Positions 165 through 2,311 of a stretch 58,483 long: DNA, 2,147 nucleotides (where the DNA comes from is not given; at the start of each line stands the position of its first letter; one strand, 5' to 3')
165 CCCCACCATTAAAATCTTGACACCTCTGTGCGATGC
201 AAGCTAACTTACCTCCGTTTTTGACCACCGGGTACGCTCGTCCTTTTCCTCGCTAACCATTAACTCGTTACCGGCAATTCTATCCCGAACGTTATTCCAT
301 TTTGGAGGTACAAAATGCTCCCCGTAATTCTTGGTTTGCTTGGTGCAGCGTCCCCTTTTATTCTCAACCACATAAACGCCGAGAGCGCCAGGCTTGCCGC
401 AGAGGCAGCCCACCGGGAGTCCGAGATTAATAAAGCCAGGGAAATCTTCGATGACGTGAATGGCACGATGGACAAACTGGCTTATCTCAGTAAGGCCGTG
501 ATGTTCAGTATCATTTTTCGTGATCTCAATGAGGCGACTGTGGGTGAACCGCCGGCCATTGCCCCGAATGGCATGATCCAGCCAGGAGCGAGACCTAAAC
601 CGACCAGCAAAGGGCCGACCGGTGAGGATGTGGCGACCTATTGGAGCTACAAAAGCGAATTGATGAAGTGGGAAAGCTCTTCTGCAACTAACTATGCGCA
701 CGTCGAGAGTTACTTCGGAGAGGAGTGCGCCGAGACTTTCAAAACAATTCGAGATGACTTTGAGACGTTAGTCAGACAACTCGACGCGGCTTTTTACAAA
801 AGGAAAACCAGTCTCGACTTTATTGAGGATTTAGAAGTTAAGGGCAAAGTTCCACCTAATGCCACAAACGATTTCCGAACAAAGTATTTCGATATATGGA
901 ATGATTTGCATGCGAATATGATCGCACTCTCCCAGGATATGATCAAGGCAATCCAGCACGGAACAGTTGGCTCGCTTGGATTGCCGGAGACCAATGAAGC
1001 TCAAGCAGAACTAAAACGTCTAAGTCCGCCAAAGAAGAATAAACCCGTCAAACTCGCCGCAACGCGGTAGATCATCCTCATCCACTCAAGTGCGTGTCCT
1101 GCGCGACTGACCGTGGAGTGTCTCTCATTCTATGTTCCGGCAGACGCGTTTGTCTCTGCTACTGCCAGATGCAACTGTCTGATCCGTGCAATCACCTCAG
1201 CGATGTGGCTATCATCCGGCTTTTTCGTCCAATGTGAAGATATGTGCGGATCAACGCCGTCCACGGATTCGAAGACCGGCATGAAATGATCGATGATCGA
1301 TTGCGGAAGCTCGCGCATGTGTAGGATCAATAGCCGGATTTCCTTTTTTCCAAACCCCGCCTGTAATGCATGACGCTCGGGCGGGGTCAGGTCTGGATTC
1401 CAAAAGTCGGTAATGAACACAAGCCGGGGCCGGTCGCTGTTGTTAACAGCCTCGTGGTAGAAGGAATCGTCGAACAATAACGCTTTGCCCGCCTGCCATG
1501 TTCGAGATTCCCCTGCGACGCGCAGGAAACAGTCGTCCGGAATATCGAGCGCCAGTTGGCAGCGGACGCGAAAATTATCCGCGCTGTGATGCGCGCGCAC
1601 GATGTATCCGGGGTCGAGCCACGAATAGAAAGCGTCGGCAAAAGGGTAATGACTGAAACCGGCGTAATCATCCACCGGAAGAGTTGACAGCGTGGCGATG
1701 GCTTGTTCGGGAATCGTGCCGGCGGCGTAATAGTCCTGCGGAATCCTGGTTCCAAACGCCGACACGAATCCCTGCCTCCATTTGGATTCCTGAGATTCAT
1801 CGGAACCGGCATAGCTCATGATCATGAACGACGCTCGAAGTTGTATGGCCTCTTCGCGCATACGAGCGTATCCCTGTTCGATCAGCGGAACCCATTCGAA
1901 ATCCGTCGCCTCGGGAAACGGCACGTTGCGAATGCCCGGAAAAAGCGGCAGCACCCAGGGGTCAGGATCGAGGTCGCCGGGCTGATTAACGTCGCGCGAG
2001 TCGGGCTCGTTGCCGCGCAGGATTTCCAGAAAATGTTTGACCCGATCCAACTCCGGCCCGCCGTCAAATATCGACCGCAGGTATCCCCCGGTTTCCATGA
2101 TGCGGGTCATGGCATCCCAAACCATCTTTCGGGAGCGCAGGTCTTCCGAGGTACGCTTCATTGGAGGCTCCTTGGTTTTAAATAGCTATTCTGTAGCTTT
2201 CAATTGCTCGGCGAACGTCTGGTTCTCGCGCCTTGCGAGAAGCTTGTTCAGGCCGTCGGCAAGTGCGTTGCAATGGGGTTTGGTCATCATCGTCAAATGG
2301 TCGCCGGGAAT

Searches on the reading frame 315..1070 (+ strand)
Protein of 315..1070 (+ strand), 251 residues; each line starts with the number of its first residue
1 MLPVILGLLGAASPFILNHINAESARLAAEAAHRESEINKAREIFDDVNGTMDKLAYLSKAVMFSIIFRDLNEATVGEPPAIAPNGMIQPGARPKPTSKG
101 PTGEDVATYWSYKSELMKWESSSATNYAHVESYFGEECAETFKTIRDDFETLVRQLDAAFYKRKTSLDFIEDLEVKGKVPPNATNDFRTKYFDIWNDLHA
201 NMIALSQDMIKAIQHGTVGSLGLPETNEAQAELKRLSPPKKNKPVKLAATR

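Call 12: search_protein_families(library=pfam, proteins=[window:315-1070:+], max_evalue=0.00001)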
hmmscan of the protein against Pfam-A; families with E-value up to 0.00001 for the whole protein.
window:315-1070:+ (251 aa): 0 families

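Call 63: search_protein_families(library=ncbifam, proteins=[window:315-1070:+], max_evalue=0.01)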
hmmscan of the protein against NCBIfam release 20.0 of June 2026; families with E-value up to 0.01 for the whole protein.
window:315-1070:+ (251 aa): 0 families

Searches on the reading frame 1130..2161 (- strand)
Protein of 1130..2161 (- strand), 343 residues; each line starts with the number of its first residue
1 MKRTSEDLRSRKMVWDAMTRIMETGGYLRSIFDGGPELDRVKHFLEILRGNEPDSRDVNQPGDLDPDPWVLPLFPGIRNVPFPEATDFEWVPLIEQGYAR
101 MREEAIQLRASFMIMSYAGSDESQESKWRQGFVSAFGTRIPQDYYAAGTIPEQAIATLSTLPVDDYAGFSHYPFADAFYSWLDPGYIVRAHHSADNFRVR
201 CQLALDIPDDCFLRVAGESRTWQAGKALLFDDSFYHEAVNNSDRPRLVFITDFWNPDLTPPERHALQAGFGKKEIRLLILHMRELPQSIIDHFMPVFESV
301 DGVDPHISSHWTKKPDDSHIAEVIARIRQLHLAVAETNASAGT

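Call 12: search_protein_families(library=pfam, proteins=[window:1130-2161:-], max_evalue=0.00001)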
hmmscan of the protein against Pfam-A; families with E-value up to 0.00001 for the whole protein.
window:1130-2161:- (343 aa): 1 family
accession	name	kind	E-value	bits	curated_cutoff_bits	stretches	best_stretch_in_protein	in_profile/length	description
PF05118.21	Asp_Arg_Hydrox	-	1.8e-29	103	22.6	1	96-256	2-157/157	Aspartyl/Asparaginyl beta-hydroxylase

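Call 63: search_protein_families(library=ncbifam, proteins=[window:1130-2161:-], max_evalue=0.01)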
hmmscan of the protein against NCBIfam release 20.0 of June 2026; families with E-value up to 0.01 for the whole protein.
window:1130-2161:- (343 aa): 2 families
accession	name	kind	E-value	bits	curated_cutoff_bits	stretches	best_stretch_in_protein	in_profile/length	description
NF052565.1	OrnLipAcylHsRhiz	equivalog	2.7e-15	56.2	450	1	78-259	40-216/259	ornithine lipid ester-linked acyl 2-hydroxylase OlsC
NF033391.2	lipid_A_LpxO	equivalog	9.7e-13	47.8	500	1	74-254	46-219/297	lipid A hydroxylase LpxO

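Call 67: find_encoding_contigs(protein=window:1130-2161:-, flank=3000, max_places=3)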
Protein window:1130-2161:- (343 aa): 2 contigs read that carry it; 2 places shown.
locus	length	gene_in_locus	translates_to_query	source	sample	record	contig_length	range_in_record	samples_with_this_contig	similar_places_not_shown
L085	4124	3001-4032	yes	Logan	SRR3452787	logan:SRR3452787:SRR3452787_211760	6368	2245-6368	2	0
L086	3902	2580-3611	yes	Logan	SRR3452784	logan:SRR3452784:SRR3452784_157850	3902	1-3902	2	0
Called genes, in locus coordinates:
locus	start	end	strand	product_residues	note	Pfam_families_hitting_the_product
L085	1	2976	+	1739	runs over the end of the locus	?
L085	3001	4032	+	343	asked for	PF05118:Asp_Arg_Hydrox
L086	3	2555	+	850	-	?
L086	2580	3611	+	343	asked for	PF05118:Asp_Arg_Hydrox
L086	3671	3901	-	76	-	?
